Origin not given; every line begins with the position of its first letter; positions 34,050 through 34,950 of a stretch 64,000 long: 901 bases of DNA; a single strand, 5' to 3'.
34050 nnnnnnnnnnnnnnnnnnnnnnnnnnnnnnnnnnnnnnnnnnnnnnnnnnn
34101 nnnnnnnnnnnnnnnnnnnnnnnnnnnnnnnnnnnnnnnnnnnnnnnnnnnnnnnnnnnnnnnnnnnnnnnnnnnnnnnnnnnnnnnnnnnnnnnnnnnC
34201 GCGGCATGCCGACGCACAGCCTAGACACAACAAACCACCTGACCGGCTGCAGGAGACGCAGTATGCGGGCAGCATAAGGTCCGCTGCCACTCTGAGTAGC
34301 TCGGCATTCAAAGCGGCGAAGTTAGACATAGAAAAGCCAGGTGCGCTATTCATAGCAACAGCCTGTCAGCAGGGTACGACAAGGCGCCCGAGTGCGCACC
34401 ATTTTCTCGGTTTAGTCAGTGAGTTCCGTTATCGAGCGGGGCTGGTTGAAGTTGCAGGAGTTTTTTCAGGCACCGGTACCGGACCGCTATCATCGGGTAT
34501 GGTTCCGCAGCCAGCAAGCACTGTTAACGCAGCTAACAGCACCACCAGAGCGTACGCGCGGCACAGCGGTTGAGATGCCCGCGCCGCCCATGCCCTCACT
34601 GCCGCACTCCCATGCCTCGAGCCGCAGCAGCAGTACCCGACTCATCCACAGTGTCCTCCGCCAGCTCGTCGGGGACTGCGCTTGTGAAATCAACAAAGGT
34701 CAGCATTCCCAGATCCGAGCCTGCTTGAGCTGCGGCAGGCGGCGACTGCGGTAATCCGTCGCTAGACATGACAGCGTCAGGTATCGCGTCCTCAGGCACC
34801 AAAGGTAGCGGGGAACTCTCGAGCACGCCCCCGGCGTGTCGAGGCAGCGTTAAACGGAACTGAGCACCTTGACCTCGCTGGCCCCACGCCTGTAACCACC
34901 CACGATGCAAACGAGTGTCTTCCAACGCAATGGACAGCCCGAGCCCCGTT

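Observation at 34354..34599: lpqB reduced to a 56-codon lipoprotein-signal stub still coupled to mtrB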

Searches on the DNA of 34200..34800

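Call 61: search_rna_families(source=window, start=34200, end=34800, threshold=evalue, max_evalue=1)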
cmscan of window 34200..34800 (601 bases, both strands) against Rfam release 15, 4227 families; matches with E-value up to 1: 1.
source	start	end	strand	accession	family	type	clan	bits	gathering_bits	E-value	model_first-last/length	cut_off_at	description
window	34512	34575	-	RF02136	HTT-AS1_3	Gene; lncRNA;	-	19.7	70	0.19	1-60/60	no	HTT antisense RNA 1 conserved region 3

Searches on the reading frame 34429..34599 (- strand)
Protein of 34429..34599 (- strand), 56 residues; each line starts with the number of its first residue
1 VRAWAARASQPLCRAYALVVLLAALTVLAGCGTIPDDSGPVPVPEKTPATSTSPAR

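Call 3: search_protein_families(library=pfam, proteins=[window:34429-34599:-], max_evalue=0.01)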
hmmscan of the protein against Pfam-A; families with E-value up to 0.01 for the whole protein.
window:34429-34599:- (56 aa): 0 families

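Call 6: find_encoding_contigs(protein=window:34429-34599:-, flank=10000, max_places=6)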
Protein window:34429-34599:- (56 aa): no gene with exactly this product is on record in the collection.

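Call 7: find_homologous_proteins(query=window:34429-34599:-, max_evalue=10)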
Query window:34429-34599:-: 1 candidates shared short words with the query, none scored E <= 10.

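Call 56: search_protein_representatives(protein=window:34429-34599:-)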
Query: 56 residues. Proteins with E-value up to 0.001 (for the whole library): 4; up to 1e-10: 1; up to 1e-30: 0. The best 4 are listed.
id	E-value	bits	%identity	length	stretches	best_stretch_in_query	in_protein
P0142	2.3e-15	71.4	40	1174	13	21-55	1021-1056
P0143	1.2e-05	41.2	35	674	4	11-41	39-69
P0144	6.2e-05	38.9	46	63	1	4-55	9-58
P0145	6.6e-04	35.7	52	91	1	2-49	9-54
